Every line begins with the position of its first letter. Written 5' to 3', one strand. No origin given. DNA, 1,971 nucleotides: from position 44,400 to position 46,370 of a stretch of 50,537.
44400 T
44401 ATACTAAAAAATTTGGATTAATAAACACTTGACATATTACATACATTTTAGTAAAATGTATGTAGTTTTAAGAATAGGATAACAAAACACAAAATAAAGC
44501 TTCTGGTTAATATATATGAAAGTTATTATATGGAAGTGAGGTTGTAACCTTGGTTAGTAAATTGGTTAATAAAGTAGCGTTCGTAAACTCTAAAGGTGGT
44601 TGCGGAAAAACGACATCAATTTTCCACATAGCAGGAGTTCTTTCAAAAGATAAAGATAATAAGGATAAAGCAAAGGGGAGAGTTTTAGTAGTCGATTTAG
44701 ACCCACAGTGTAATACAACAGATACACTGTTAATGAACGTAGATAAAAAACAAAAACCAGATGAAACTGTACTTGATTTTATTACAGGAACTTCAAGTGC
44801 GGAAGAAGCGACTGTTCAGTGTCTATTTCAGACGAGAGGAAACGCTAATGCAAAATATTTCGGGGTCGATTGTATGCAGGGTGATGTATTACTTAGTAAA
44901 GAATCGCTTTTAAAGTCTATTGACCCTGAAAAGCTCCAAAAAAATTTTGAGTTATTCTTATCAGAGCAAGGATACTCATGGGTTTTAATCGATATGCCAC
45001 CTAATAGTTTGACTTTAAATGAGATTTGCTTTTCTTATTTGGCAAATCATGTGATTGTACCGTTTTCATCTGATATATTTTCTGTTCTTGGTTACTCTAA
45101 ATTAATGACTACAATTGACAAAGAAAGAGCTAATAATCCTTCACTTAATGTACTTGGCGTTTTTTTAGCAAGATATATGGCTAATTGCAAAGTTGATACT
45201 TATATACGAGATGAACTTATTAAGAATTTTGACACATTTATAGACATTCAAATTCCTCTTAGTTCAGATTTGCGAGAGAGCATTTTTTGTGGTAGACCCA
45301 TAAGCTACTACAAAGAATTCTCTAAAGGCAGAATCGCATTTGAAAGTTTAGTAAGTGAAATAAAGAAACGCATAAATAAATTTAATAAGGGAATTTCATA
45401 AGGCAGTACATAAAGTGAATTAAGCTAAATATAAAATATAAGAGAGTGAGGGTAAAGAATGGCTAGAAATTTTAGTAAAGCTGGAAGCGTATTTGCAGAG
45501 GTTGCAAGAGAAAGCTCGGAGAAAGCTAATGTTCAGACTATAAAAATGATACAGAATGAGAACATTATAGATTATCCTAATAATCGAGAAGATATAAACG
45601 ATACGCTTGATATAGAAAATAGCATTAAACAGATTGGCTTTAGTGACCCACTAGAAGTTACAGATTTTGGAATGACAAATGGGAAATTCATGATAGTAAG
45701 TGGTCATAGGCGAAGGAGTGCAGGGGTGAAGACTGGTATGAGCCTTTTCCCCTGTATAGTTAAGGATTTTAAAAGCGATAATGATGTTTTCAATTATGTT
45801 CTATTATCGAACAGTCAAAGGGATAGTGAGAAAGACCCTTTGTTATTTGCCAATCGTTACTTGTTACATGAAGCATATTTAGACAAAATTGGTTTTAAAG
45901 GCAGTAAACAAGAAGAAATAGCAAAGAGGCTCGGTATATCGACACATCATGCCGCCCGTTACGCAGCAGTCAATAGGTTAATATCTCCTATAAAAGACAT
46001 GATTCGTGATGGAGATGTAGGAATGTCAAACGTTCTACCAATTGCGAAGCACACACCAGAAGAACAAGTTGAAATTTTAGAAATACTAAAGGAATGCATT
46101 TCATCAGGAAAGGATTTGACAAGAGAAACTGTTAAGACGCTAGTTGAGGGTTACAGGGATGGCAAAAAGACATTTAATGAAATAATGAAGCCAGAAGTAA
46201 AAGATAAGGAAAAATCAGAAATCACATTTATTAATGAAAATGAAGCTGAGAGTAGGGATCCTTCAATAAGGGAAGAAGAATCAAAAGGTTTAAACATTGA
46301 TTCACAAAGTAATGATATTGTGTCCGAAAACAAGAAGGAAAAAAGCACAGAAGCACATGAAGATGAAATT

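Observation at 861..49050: Fourteen copies of a 15-bp perfect palindrome AACTCAC-S-GTGAGTT dispersed round the whole replicon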

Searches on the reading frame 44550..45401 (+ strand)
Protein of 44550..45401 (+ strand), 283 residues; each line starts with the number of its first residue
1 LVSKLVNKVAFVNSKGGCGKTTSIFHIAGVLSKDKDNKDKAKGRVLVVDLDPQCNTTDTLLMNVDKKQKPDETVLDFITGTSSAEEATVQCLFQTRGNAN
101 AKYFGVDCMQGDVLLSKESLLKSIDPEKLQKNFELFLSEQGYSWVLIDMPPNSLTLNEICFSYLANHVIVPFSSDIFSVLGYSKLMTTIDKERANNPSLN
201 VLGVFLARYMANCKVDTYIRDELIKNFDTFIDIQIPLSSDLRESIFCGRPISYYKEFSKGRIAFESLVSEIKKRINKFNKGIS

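Call 7: search_protein_families(library=pfam, proteins=[window:44550-45401:+], max_evalue=0.01)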
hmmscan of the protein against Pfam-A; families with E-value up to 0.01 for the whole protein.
window:44550-45401:+ (283 aa): 5 families
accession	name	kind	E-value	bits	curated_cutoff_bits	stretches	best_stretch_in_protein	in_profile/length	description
PF13614.12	AAA_31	-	3.6e-21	76.3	27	1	8-199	3-175/177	AAA domain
PF01656.29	CbiA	-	1.1e-11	45.3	25.4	1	9-249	1-123/125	CobQ/CobB/MinD/ParA nucleotide binding domain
PF02374.21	ArsA_ATPase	-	3.5e-05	23.6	24.3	1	8-158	2-141/305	Anion-transporting ATPase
PF00142.24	Fer4_NifH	-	0.00052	20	25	1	12-94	5-75/271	4Fe-4S iron sulfur cluster binding proteins, NifH/frxC family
PF09140.17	MipZ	-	0.0018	18.1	20.7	0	9-76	3-63/262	ATPase MipZ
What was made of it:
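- On ParABS partition system with HTH/CTPase-type ParB: parA at 44550-45401 lies directly upstream (call 7).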

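Call 70: search_protein_families(library=ncbifam, proteins=[window:44550-45401:+], max_evalue=0.01)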
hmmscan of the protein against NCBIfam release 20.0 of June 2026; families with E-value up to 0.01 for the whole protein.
window:44550-45401:+ (283 aa): 9 families
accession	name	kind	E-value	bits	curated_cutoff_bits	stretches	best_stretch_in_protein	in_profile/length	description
NF041546.1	ParA_partition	equivalog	4.2e-15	55.9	180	2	9-66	2-52/203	ParA family partition ATPase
NF041283.1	PrgP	equivalog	4.1e-09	36.2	400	1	9-280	5-266/297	ParA superfamily DNA segregation protein PrgP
TIGR01969.1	minD_arch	subfamily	2.6e-07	30.1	201.75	1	9-273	3-232/251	cell division ATPase MinD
NF047398.1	AAA_KGGVGR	domain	7.8e-07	29.6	90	1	9-188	5-188/190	KGGVGR-motif variant AAA ATPase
TIGR03453.1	partition_RepA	equivalog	2.6e-06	26.5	348.45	1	9-58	107-149/387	plasmid partitioning protein RepA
NF009701.0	PRK13230.1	subfamily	0.00014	21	350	1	12-78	6-60/291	nitrogenase reductase-like protein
NF010443.0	PRK13869.1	subfamily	0.00015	20.7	446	1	6-60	121-168/405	plasmid-partitioning protein RepA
TIGR03371.1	cellulose_yhjQ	equivalog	0.00055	19.5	157.85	0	137-255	110-225/246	cellulose biosynthesis protein BcsQ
TIGR01287.1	nifH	equivalog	0.0012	18.2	394.35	1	12-89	5-69/275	nitrogenase iron protein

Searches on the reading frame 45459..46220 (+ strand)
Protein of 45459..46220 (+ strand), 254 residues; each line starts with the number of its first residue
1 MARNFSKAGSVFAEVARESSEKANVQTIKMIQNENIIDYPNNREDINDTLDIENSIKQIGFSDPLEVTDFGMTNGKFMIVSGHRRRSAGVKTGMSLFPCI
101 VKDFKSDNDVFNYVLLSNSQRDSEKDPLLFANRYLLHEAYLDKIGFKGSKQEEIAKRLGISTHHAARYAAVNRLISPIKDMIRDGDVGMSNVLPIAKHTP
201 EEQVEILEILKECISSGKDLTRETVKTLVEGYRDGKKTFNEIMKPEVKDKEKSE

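Call 36: search_solved_structures(query=window:45459-46220:+, max_evalue=0.01, show_alignments=4)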
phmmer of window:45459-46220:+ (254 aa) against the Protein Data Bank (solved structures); distinct sequences matched with E-value up to 0.01: 11.
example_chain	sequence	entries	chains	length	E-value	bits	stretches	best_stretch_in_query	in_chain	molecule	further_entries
6t1f_A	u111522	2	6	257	2.1e-07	33.9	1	38-197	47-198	Chromosome-partitioning protein ParB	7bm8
7nfu_A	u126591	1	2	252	6.8e-07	32.2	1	7-210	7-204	Nucleoid occlusion protein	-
6sdk_A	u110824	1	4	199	7.1e-07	32.2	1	40-191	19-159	Stage 0 sporulation protein J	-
7bnk_A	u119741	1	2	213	1.3e-06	31.3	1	38-238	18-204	ParB family protein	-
7bnr_A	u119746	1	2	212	1.6e-06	31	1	38-238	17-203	ParB family protein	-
1vz0_A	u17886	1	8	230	2e-06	30.7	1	49-215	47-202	Chromosome-partitioning protein Spo0J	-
7o0n_A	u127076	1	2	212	2.5e-06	30.4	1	38-238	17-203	ParB family protein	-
7ng0_A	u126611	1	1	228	4.3e-06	29.6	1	52-211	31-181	Nucleoid occlusion protein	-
7ol9_A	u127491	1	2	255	5.7e-06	29.2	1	57-236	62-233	Nucleoid occlusion protein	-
4umk_A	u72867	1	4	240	0.0007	22.4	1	47-195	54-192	PROBABLE CHROMOSOME-PARTITIONING PROTEIN PARB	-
8qa8_A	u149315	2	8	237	0.0076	19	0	51-237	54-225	Transcriptional repressor protein KorB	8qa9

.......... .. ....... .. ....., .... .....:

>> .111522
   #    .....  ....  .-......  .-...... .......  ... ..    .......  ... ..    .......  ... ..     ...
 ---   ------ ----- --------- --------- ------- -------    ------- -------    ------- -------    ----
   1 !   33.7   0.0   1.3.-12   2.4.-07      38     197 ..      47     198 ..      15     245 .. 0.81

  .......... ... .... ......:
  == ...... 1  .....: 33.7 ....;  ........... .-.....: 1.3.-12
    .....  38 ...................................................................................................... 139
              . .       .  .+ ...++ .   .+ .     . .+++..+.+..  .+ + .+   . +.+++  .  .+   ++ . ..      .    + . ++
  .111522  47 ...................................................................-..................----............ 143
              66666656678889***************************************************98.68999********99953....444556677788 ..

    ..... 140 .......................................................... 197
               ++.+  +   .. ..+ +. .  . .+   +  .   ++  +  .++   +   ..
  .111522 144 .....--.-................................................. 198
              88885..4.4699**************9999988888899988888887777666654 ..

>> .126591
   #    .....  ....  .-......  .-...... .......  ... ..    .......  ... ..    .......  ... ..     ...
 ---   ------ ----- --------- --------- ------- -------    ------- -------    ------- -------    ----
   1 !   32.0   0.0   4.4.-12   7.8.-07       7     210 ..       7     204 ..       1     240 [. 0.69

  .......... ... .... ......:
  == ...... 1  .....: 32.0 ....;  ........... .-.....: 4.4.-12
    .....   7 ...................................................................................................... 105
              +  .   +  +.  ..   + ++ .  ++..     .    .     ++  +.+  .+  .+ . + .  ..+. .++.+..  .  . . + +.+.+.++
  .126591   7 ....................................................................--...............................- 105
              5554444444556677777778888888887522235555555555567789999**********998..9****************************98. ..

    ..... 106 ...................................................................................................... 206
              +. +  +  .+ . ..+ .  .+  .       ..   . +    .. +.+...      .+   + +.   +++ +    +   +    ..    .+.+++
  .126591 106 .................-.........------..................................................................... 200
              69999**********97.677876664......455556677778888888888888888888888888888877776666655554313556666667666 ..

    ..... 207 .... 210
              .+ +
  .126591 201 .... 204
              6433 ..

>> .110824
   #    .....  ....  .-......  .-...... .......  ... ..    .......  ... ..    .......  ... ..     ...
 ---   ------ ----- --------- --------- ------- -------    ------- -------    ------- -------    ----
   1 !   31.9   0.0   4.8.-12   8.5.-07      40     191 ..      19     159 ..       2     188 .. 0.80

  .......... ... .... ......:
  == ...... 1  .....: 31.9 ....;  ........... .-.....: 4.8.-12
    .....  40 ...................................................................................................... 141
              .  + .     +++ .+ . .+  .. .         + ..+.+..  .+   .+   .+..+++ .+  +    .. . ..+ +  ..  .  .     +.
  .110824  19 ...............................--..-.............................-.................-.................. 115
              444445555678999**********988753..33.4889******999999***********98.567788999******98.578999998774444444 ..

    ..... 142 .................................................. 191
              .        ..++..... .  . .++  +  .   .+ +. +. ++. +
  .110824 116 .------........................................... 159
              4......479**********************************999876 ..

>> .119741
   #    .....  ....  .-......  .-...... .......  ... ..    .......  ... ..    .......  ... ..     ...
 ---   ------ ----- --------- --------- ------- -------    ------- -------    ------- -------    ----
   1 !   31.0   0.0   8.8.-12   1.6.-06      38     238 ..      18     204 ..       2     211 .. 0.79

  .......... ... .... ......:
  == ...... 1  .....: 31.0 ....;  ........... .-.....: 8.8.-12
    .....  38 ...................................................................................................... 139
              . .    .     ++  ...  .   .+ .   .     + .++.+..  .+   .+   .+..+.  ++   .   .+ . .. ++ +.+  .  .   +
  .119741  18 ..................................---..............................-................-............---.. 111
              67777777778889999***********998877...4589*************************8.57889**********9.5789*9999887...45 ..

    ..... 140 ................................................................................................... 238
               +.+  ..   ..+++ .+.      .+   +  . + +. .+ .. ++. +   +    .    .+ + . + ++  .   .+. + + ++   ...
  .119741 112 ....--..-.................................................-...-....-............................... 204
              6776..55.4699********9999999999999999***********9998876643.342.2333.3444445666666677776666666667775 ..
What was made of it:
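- On ParABS partition system with HTH/CTPase-type ParB: The sequence aligns through the HTH to Caulobacter ParB 6T1F (E=2e-7), Noc and Spo0J (call 36).
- On KorB family (IncP-1 global regulator): PDB KorB 8QA8 scores only E=0.0076, weaker than chromosomal ParBs (call 36).
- Closest known: Chromosomal ParB. Same: The closest sequence relatives are ParB and Noc structures at E about 1e-7 (call 36).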
